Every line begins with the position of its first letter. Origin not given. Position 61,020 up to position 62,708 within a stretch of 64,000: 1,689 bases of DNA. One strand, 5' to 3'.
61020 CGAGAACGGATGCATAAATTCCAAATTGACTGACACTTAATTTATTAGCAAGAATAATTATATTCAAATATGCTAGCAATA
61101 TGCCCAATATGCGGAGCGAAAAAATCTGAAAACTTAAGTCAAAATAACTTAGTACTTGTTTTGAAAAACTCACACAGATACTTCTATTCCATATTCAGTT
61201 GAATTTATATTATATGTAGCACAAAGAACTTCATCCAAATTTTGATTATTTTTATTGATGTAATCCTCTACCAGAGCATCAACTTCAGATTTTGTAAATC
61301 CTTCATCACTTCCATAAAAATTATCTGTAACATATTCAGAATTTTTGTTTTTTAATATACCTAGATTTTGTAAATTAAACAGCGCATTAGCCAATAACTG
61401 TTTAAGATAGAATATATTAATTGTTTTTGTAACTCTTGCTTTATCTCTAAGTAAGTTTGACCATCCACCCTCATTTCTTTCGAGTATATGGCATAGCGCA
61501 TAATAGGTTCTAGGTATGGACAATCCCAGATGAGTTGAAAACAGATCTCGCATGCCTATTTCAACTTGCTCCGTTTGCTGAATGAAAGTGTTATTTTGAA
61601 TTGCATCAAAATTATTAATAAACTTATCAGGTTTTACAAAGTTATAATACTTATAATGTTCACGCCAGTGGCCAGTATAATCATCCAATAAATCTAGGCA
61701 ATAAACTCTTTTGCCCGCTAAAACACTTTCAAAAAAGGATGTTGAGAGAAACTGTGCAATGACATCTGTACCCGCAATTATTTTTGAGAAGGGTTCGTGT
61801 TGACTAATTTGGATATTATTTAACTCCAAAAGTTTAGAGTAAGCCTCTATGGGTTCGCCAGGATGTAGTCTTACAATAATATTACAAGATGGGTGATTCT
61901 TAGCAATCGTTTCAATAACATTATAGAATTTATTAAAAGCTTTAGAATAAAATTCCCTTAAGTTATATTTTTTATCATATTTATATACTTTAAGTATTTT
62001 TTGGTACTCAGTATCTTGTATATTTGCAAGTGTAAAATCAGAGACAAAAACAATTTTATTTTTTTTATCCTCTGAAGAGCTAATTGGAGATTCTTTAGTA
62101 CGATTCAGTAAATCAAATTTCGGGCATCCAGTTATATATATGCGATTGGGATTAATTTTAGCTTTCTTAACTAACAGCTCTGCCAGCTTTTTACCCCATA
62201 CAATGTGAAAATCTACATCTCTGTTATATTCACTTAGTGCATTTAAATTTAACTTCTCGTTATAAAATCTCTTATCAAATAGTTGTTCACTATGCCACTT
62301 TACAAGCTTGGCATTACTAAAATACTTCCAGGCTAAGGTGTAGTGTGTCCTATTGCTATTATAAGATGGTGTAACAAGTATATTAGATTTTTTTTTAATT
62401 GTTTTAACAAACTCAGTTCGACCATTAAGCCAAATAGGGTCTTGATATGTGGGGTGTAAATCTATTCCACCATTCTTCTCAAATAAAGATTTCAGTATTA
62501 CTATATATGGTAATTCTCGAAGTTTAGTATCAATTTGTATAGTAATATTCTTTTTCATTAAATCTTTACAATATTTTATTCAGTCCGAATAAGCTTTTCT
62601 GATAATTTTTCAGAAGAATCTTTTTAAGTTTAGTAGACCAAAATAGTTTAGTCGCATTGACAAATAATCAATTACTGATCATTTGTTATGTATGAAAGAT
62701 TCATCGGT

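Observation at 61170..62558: Uncharacterised 462-aa soluble protein with RLHP motif and coding homopolymeric A tracts, between a nonulosonate synthase and a flippase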

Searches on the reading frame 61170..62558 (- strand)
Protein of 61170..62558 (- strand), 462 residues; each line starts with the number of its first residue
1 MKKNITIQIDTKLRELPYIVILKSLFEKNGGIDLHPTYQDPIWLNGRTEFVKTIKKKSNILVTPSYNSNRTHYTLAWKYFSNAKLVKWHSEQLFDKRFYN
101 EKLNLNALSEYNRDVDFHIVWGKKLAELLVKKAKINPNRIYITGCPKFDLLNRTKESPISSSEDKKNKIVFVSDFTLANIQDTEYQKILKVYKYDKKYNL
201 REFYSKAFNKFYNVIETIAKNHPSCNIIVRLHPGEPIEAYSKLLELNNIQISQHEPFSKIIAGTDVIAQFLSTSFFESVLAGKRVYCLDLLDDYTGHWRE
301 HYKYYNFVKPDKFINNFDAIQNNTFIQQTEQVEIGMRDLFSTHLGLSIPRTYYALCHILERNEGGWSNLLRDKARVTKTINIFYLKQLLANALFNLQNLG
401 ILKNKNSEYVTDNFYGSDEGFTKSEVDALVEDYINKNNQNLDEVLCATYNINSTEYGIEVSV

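Call 3: search_protein_families(library=pfam, proteins=[window:61170-62558:-], max_evalue=1)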
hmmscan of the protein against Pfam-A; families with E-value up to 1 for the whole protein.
window:61170-62558:- (462 aa): 4 families
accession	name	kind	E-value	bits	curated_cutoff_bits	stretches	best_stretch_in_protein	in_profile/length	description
PF13716.11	CRAL_TRIO_2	-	0.0051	17.6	23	1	111-196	48-136/137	Divergent CRAL/TRIO domain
PF14939.11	DCAF15_WD40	-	0.0061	16.8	23.9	1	71-147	59-134/213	DDB1-and CUL4-substrate receptor 15, WD repeat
PF14337.13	Abi_alpha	-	0.026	14.9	29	1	352-458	95-190/196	Abortive infection alpha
PF05553.16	DUF761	-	0.17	11.9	22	0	424-441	2-19/36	Cotton fibre expressed protein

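Call 4: search_protein_families(library=ncbifam, proteins=[window:61170-62558:-], max_evalue=1)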
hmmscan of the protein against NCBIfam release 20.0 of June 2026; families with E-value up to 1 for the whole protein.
window:61170-62558:- (462 aa): 3 families
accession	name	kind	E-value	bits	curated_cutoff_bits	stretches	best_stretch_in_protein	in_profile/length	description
TIGR04396.2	surf_polysacc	subfamily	3.5e-31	108.8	125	1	5-367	1-367/427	surface carbohydrate biosynthesis protein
NF046086.1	BFO_1060_trans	domain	7.1e-25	87.9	200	1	7-358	4-363/365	BFO_1060 family glycosyltransferase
NF008291.0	PRK11071.1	equivalog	0.0083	15.8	252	1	212-324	20-132/193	esterase YqiA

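Call 5: search_solved_structures(query=window:61170-62558:-, max_evalue=10)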
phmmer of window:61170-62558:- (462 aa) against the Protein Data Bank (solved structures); distinct sequences matched with E-value up to 10: 0.

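Call 8: find_homologous_proteins(query=window:61170-62558:-, max_evalue=0.001)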
Query window:61170-62558:- (462 aa): 9 proteins with E <= 0.001 among 8000 candidates.
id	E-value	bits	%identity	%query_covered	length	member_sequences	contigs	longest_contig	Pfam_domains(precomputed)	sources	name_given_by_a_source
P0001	0.0e+0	1047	100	100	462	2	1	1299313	-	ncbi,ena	-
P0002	1.2e-255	867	81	100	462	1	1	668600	-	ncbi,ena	-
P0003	5.0e-244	828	78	100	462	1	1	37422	-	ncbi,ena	-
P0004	1.9e-216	738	69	100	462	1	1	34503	-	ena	-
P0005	1.2e-121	425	57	71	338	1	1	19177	-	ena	-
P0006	7.6e-94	333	41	100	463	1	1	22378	-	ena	-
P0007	3.4e-90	321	40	100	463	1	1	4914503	-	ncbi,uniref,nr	ncbi:glycosyltransferase family protein [Ketobacter alkanivorans]|uniref:Surface carbohydrate biosyn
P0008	1.1e-80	290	36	98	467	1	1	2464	-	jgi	jgi:surface carbohydrate biosynthesis protein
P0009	9.8e-34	135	33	60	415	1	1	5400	-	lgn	-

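Call 11: find_homologous_proteins(query=A1, max_evalue=0.001)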
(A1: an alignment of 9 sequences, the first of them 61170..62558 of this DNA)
Query A1 (9 sequences) (462 aa, profile of the alignment): 11 proteins with E <= 0.001 among 8000 candidates.
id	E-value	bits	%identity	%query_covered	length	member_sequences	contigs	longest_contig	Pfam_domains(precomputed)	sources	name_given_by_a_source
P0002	1.9e-230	784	81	100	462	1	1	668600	-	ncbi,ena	-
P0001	1.2e-226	771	100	100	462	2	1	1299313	-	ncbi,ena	-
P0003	1.1e-225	768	78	100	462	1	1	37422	-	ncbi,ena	-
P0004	1.4e-220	751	69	100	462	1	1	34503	-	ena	-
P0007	2.2e-208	711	40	100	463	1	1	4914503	-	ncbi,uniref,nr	ncbi:glycosyltransferase family protein [Ketobacter alkanivorans]|uniref:Surface carbohydrate biosyn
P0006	3.1e-207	707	41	100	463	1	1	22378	-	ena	-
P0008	5.2e-196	670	36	98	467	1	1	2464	-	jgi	jgi:surface carbohydrate biosynthesis protein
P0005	3.5e-162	559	57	71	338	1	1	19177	-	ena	-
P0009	1.7e-145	504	33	60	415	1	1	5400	-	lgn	-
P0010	1.6e-94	336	33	62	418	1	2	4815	-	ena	-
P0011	2.1e-78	282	32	61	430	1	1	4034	-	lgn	-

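Call 12: find_encoding_contigs(protein=P0001, flank=10000, max_places=4)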
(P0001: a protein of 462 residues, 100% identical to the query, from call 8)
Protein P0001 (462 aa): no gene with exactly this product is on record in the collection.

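Call 13: find_encoding_contigs(protein=P0007, flank=10000, max_places=3)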
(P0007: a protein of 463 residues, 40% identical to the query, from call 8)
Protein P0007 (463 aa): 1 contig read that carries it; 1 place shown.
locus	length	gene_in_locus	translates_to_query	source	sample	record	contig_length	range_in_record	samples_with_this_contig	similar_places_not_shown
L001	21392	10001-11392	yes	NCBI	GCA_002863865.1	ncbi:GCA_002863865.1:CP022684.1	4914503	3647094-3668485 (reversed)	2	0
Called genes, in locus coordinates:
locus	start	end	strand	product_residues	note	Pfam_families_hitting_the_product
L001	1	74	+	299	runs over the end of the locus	PF13665:Tox-PAAR-like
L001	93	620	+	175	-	PF14567:SUKH_5 (weak), PF09346:SMI1_KNR4, PF14568:SUKH_6 (faint)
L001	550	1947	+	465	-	PF13646:HEAT_2 (weak)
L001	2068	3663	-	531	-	PF00463:ICL, PF13714:PEP_mutase, PF00463:ICL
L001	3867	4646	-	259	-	PF02567:PhzC-PhzF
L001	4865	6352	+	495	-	PF14052:Caps_assemb_Wzi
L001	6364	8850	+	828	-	PF02563:Poly_export, PF22461:SLBB_2 (weak), PF10531:SLBB, PF22461:SLBB_2 (weak)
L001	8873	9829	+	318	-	PF02706:Wzz, PF13807:GNVR (weak)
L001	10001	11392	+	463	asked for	-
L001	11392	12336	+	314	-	PF13469:Sulfotransfer_3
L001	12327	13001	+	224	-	-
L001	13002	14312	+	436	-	-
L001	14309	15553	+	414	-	-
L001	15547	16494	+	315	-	-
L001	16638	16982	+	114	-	PF25084:LbH_EIF2B (weak), PF25087:GMPPB_C (faint), PF00132:Hexapep, PF14602:Hexapep_2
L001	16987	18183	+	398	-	PF13439:Glyco_transf_4, PF13579:Glyco_trans_4_4, PF00534:Glycos_transf_1, PF13692:Glyco_trans_1_4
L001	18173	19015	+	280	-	PF00685:Sulfotransfer_1, PF13469:Sulfotransfer_3 (faint)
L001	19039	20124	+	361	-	PF13439:Glyco_transf_4, PF00534:Glycos_transf_1, PF13692:Glyco_trans_1_4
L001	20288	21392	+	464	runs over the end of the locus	PF13727:CoA_binding_3, PF02397:Bac_transf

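Call 14: find_encoding_contigs(protein=P0002, flank=10000, max_places=3)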
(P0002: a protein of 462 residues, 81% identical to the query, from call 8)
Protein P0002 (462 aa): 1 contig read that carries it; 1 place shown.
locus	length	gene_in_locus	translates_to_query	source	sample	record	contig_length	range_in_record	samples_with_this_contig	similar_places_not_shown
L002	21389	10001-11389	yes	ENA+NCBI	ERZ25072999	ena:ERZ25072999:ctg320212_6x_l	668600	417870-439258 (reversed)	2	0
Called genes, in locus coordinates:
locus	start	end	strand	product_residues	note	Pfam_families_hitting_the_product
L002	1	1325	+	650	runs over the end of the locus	-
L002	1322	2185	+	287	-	PF00535:Glycos_transf_2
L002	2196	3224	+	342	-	PF04007:DUF354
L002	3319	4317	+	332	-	PF00106:adh_short (weak), PF01073:3Beta_HSD, PF01370:Epimerase, PF02719:Polysacc_synt_2, PF04321:RmlD_sub_bind (weak), PF05368:NmrA, PF13460:NAD_binding_10, PF16363:GDP_Man_Dehyd, +1 more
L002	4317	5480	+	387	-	PF00155:Aminotran_1_2, PF01041:DegT_DnrJ_EryC1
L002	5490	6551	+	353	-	PF03102:NeuB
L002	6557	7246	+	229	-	PF02348:CTP_transf_3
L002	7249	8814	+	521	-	PF04101:Glyco_tran_28_C, PF13302:Acetyltransf_3, PF00583:Acetyltransf_1, PF13523:Acetyltransf_8 (faint), PF13508:Acetyltransf_7 (faint)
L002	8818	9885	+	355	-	PF03102:NeuB, PF08666:SAF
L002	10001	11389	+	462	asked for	-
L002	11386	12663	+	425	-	-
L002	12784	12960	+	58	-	-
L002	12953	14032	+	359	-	PF00534:Glycos_transf_1, PF13692:Glyco_trans_1_4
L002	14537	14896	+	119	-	PF05157:MshEN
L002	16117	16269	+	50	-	-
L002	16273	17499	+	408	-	PF28597:T2SSF_N, PF00482:T2SSF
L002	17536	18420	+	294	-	PF06750:A24_N_bact, PF01478:Peptidase_A24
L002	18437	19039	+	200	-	PF01121:CoaE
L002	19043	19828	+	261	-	PF07072:ZapD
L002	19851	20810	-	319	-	PF00293:NUDIX, PF22327:Nudt16-like (faint), PF14815:NUDIX_4, PF02581:TMP-TENI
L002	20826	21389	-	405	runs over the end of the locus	PF01960:ArgJ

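Call 15: find_encoding_contigs(protein=P0003, flank=10000, max_places=3)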
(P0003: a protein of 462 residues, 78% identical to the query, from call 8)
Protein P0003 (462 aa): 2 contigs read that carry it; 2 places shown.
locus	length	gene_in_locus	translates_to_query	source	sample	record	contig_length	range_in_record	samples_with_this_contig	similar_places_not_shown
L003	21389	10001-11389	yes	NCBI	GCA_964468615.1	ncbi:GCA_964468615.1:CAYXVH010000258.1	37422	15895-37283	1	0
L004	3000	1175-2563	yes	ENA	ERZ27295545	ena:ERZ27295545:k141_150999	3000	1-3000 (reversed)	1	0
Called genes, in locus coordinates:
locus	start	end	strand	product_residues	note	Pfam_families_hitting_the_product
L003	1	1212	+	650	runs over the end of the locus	-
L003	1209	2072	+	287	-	PF00535:Glycos_transf_2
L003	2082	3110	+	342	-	PF04007:DUF354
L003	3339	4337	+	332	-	PF00106:adh_short (weak), PF01073:3Beta_HSD, PF01370:Epimerase, PF02719:Polysacc_synt_2, PF04321:RmlD_sub_bind (weak), PF05368:NmrA (weak), PF13460:NAD_binding_10, PF16363:GDP_Man_Dehyd, +2 more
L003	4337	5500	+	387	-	PF00155:Aminotran_1_2 (weak), PF01041:DegT_DnrJ_EryC1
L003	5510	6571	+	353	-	PF03102:NeuB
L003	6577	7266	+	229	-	PF02348:CTP_transf_3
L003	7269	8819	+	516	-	PF04101:Glyco_tran_28_C, PF13302:Acetyltransf_3, PF00583:Acetyltransf_1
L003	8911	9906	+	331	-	PF03102:NeuB, PF08666:SAF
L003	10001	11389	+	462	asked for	-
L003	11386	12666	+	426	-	-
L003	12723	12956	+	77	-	-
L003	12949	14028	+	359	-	PF00534:Glycos_transf_1, PF13692:Glyco_trans_1_4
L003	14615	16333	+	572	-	PF05157:MshEN, PF00437:T2SSE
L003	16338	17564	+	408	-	PF28597:T2SSF_N, PF00482:T2SSF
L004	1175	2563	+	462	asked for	-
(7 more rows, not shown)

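Call 16: find_encoding_contigs(protein=P0004, flank=10000, max_places=3)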
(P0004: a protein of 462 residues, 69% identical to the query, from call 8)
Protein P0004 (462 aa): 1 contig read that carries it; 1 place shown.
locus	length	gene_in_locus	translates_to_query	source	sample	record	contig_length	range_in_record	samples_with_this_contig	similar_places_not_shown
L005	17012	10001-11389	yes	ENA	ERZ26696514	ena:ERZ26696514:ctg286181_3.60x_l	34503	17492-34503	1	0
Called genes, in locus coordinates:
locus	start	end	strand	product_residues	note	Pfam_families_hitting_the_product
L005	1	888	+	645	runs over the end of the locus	PF14559:TPR_19 (weak)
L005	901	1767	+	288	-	PF00535:Glycos_transf_2, PF10111:Glyco_tranf_2_2 (weak), PF13641:Glyco_tranf_2_3 (weak)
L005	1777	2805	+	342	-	PF04007:DUF354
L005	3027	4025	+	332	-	PF00106:adh_short (weak), PF01073:3Beta_HSD, PF01370:Epimerase, PF02719:Polysacc_synt_2, PF04321:RmlD_sub_bind (weak), PF05368:NmrA, PF13460:NAD_binding_10, PF16363:GDP_Man_Dehyd, +2 more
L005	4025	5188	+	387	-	PF00155:Aminotran_1_2, PF01041:DegT_DnrJ_EryC1, PF01212:Beta_elim_lyase (weak)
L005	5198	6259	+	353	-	PF03102:NeuB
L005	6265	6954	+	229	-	PF02348:CTP_transf_3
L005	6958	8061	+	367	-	PF04101:Glyco_tran_28_C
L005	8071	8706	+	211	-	PF00551:Formyl_trans_N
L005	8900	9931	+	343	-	PF03102:NeuB, PF08666:SAF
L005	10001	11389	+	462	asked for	-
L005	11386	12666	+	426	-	PF01943:Polysacc_synt (faint)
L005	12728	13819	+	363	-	PF00534:Glycos_transf_1, PF13692:Glyco_trans_1_4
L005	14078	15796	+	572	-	PF05157:MshEN, PF00437:T2SSE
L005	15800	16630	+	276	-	PF28597:T2SSF_N, PF00482:T2SSF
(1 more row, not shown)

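Call 17: search_protein_representatives(alignment_id=A1)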
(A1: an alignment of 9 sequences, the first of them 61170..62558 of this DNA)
Query: 9 sequences, 459 profile positions. Proteins with E-value up to 0.001 (for the whole library): 4142; up to 1e-10: 536; up to 1e-30: 55. The best 150 are listed.
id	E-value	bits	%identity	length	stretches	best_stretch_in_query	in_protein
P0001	3.9e-227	771.1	-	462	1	1-459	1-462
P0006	9.9e-208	707.1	-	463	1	1-459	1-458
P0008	1.7e-196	670.1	-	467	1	2-458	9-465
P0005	1.1e-162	558.6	-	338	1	7-341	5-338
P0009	5.4e-146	503.5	-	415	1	1-430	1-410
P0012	1.3e-120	419.9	-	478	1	4-457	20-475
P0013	6.8e-87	308.7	-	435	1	16-443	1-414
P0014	1.7e-84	300.8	-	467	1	5-456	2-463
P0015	2.5e-83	296.9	-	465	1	4-456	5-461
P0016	5.0e-82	292.7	-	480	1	3-457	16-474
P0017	5.6e-82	292.5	-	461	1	4-457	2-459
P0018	1.9e-79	284.2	-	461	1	4-456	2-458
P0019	1.6e-76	274.6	-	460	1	5-455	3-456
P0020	3.8e-75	270.0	-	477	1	6-454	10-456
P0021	6.1e-75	269.3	-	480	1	4-458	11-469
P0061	9.0e-31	123.7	-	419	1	5-291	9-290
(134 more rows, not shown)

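Call 20: find_homologous_proteins(query=A2, max_evalue=1e-10)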
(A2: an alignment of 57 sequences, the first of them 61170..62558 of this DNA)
Query A2 (57 sequences) (462 aa, profile of the alignment): 12 proteins with E <= 1e-10 among 8000 candidates.
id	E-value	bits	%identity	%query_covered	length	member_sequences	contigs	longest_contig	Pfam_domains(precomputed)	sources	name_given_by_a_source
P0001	5.8e-153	528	100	100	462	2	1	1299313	-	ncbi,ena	-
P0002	3.8e-151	522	81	100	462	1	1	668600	-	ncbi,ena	-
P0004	9.4e-150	518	69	100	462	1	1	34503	-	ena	-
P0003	5.7e-149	515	78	100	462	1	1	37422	-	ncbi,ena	-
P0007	5.8e-149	515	40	100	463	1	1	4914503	-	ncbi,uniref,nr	ncbi:glycosyltransferase family protein [Ketobacter alkanivorans]|uniref:Surface carbohydrate biosyn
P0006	9.5e-149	514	41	100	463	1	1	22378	-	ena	-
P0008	3.3e-138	480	36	98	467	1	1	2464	-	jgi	jgi:surface carbohydrate biosynthesis protein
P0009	3.4e-124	433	33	60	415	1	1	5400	-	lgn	-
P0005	1.5e-112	395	57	71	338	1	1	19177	-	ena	-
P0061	1.6e-88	316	24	49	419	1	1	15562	-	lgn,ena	-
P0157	5.3e-78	281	25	49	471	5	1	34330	-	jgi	jgi:hypothetical protein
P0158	1.3e-13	69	26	30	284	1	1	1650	-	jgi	jgi:hypothetical protein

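Call 22: search_protein_families(library=ncbifam, alignment_id=A2, max_evalue=0.001)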
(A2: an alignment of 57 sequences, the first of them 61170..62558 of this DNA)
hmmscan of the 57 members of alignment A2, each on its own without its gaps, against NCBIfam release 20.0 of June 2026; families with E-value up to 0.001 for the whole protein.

A. member 1, window:61170-62558:- (462 aa): 2 families
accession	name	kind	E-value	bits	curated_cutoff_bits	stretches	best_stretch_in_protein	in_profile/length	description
TIGR04396.2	surf_polysacc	subfamily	3.5e-31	108.8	125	1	5-367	1-367/427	surface carbohydrate biosynthesis protein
NF046086.1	BFO_1060_trans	domain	7.1e-25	87.9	200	1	7-358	4-363/365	BFO_1060 family glycosyltransferase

B. families by the number of members that match (of 57 scanned): 4 families
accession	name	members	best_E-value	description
TIGR04396.2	surf_polysacc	57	3e-41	surface carbohydrate biosynthesis protein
NF046086.1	BFO_1060_trans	52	2.3e-35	BFO_1060 family glycosyltransferase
TIGR04331.1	o_ant_LIC12162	1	0.00063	LIC12162 family transferase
TIGR04326.1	O_ant_LIC13510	1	0.00085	TIGR04326 family surface carbohydrate biosynthesis protein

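Call 33: predict_structure(alignment_id=A2)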
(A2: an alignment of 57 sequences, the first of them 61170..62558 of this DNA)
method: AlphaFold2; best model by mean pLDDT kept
length: 462 residues; sequences in the alignment: 57
mean_pLDDT: 92.6   pTM: 0.92
mean pLDDT of the five models: 92.6, 92.0, 92.0, 91.2, 91.0
residues with pLDDT >= 90: 379; 70-90: 56; 50-70: 25; < 50: 2
segments of 3 or more residues with pLDDT < 50: none
pLDDT, mean of each block of 10 residues (from residue 1): 93 94 97 95 89 94 96 95 97 93 96 98 98 98 96 59 72 95 92 87 96 98 97 94 97 90 92 95 95 88 96 97 90 97 98 98 93 95 93 90 72 71 96 97 97 98 97
secondary structure, 60 per line:
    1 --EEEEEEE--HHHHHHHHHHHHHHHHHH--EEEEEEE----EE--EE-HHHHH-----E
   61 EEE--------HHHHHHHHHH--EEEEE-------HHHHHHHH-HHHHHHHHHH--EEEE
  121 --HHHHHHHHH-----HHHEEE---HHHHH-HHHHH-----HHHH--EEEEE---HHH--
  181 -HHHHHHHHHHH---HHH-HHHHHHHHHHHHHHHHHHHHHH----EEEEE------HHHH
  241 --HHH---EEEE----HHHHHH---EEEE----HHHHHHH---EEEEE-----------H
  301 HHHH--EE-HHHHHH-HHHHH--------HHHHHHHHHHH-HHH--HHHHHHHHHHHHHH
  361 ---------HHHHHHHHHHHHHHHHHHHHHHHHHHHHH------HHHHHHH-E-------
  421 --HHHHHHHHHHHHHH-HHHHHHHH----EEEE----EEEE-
elements in order: E3-9 H12-29 E32-38 H50-54 E60-63 H72-81 E84-88 H96-103 H105-114 E117-120 H123-131 E140-142 H146-150 H152-156 H162-165 E168-172 H182-192 H200-221 E226-230 H237-240 E249-252 H257-262 E266-269 H274-280 E284-288 H300-304 H310-315 H317-321 H330-340 H347-360 H370-398 H405-411 H423-436 H438-445 E450-453 E458-461

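Call 37: find_related_loci(query=A1, collection=genome_contigs, flank=10000)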
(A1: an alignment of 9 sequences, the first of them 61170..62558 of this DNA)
Query A1 (462 aa) in genome_contigs; peptide patterns used: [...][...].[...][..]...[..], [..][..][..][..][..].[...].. (x = any residue, [..] = any of these).
232 stretches matched a pattern; 2 encode a relative of the query (tblastn E <= 1e-3); 2 distinct loci.
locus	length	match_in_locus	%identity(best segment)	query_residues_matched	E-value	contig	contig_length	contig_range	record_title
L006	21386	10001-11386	81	1-462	0e+0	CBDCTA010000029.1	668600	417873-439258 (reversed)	MAG: Gammaproteobacteria bacterium isolate 5855a647-896d-46ad-840d-d36910132e9f genome assembly, contig: contig_29, whol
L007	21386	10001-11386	78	1-462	0e+0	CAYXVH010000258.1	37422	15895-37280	MAG TPA_asm: uncultured Thiotrichales bacterium isolate binchicken_co231_196 genome assembly, contig: k141_614101, whole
